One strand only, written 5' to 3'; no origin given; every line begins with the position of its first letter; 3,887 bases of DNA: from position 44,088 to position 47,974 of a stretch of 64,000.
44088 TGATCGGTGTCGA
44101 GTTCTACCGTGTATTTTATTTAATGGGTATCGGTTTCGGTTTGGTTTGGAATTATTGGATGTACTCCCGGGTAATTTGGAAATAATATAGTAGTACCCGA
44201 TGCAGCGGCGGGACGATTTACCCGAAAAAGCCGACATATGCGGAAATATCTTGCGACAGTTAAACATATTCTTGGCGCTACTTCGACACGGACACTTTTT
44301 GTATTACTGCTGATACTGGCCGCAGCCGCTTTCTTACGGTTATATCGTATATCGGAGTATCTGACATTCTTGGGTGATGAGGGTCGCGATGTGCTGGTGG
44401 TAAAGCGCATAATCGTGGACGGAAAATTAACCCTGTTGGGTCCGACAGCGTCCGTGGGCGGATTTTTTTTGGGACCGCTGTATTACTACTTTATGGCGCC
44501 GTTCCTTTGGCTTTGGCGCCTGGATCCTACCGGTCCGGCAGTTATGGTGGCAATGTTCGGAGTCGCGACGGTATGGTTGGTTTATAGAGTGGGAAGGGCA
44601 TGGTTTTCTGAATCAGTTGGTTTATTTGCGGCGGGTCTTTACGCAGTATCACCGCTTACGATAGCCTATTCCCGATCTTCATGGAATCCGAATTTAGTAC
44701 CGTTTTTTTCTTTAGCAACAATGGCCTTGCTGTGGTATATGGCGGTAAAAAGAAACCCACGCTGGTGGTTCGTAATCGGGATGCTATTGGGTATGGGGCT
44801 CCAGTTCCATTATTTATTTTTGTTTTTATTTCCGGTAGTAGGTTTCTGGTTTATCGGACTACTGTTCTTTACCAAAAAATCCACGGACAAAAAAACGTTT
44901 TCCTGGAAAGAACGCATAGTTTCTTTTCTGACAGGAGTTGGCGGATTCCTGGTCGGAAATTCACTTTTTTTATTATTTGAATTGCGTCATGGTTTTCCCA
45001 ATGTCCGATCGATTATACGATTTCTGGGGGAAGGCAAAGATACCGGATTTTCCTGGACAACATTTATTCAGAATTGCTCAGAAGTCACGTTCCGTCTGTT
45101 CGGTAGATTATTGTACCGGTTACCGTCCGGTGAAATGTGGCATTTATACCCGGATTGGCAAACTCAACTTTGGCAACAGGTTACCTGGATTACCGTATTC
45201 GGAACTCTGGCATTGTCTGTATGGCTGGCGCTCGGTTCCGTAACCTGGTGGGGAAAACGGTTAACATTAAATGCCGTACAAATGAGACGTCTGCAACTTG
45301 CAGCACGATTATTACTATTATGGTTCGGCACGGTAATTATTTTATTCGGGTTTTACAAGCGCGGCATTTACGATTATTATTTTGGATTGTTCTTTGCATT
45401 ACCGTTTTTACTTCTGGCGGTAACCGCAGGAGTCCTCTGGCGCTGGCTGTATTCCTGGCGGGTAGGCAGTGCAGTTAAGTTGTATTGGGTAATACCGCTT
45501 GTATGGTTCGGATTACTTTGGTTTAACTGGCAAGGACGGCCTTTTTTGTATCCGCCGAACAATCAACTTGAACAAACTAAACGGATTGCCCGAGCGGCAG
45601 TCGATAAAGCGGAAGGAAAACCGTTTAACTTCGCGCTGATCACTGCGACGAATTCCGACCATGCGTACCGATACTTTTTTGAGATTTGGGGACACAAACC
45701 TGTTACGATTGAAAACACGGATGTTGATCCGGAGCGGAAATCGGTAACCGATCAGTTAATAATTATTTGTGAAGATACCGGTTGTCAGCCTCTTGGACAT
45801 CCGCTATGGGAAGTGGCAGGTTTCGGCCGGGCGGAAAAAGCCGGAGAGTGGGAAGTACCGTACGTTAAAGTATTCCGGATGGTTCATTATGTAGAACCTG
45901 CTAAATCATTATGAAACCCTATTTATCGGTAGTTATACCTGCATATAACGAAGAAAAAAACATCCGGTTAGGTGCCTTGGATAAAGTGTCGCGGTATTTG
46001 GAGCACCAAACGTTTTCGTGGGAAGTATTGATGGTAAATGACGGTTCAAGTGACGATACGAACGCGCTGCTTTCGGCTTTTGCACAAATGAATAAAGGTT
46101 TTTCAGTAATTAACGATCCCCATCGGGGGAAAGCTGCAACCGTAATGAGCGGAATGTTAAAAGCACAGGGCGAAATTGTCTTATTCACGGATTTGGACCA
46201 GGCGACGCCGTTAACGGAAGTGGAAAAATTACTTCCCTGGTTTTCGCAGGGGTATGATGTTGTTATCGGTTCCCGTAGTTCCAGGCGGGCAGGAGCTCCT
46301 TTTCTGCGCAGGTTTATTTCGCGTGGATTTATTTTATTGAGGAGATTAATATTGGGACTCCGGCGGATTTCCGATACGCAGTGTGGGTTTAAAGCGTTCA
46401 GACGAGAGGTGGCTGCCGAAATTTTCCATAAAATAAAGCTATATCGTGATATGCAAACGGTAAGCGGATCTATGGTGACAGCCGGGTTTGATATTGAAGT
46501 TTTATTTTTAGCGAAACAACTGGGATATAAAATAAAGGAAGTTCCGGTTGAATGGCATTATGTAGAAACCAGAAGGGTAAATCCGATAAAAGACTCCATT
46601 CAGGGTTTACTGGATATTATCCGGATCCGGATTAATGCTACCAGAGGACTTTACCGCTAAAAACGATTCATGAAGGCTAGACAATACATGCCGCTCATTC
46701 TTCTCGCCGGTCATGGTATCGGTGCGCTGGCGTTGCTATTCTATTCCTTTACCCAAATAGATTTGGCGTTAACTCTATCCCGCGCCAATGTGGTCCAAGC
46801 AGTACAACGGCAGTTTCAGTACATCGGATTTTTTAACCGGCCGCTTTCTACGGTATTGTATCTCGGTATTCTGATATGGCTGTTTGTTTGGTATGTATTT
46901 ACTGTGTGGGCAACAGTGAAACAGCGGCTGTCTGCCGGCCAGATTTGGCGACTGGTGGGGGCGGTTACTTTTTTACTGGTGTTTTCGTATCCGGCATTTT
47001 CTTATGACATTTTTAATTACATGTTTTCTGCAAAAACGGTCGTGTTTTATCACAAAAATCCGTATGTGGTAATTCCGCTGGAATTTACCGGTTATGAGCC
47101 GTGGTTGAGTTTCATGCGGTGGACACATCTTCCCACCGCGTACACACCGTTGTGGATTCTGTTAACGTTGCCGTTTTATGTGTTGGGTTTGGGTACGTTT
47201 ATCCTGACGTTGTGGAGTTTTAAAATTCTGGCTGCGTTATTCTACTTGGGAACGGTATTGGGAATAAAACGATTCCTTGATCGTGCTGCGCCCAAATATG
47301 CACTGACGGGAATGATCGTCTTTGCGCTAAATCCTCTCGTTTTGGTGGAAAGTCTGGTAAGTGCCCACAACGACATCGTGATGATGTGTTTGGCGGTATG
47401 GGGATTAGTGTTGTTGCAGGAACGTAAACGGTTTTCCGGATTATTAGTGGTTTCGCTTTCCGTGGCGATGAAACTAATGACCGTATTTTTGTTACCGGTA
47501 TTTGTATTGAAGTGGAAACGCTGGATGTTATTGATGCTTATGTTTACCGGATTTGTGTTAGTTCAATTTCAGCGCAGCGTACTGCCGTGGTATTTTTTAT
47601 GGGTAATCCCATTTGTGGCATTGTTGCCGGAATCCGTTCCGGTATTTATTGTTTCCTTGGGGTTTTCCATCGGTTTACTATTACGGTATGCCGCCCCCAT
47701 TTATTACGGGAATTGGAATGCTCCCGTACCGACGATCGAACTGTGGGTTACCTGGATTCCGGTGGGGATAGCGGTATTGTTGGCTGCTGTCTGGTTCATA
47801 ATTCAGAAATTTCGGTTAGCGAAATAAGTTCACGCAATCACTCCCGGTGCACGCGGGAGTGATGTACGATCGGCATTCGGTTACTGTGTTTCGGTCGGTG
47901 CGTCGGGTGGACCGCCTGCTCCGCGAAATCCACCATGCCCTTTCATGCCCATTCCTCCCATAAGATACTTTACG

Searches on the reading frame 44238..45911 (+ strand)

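Call 10: search_protein_families(library=pfam, proteins=[window:44238-45911:+], max_evalue=0.001)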
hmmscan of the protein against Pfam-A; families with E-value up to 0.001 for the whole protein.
window:44238-45911:+ (558 aa): 1 family
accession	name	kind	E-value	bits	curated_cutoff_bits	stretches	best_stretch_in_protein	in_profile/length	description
PF13231.12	PMT_2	-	8.7e-13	49.2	26.1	1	80-206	4-130/160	Dolichyl-phosphate-mannose-protein mannosyltransferase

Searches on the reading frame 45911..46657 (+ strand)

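Call 10: search_protein_families(library=pfam, proteins=[window:45911-46657:+], max_evalue=0.001)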
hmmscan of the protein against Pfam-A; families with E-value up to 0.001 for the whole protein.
window:45911-46657:+ (249 aa): 2 families
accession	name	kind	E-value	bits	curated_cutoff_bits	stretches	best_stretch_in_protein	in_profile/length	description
PF00535.33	Glycos_transf_2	-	6.8e-26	91.6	23.3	1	6-172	1-168/168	Glycosyl transferase family 2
PF10111.15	Glyco_tranf_2_2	-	2.5e-09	37.5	27.3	1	6-108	1-103/276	Glycosyltransferase like family 2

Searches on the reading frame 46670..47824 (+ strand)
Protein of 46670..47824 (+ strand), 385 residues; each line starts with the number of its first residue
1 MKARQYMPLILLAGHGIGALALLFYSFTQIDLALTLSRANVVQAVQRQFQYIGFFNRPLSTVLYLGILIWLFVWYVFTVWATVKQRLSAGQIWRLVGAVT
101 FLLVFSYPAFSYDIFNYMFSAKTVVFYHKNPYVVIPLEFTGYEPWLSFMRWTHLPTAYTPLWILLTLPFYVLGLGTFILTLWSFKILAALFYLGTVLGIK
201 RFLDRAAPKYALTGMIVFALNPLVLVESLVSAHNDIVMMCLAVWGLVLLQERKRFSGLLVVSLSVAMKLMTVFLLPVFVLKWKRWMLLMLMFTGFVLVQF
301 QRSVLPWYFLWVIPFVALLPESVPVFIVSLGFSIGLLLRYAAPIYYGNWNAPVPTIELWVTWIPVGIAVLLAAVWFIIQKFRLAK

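Call 10: search_protein_families(library=pfam, proteins=[window:46670-47824:+], max_evalue=0.001)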
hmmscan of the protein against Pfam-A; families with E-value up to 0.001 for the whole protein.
window:46670-47824:+ (385 aa): 1 family
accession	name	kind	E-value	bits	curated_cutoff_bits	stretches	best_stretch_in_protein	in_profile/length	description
PF09594.16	GT87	-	5.5e-06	26.7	25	1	158-376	3-209/237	Glycosyltransferase family 87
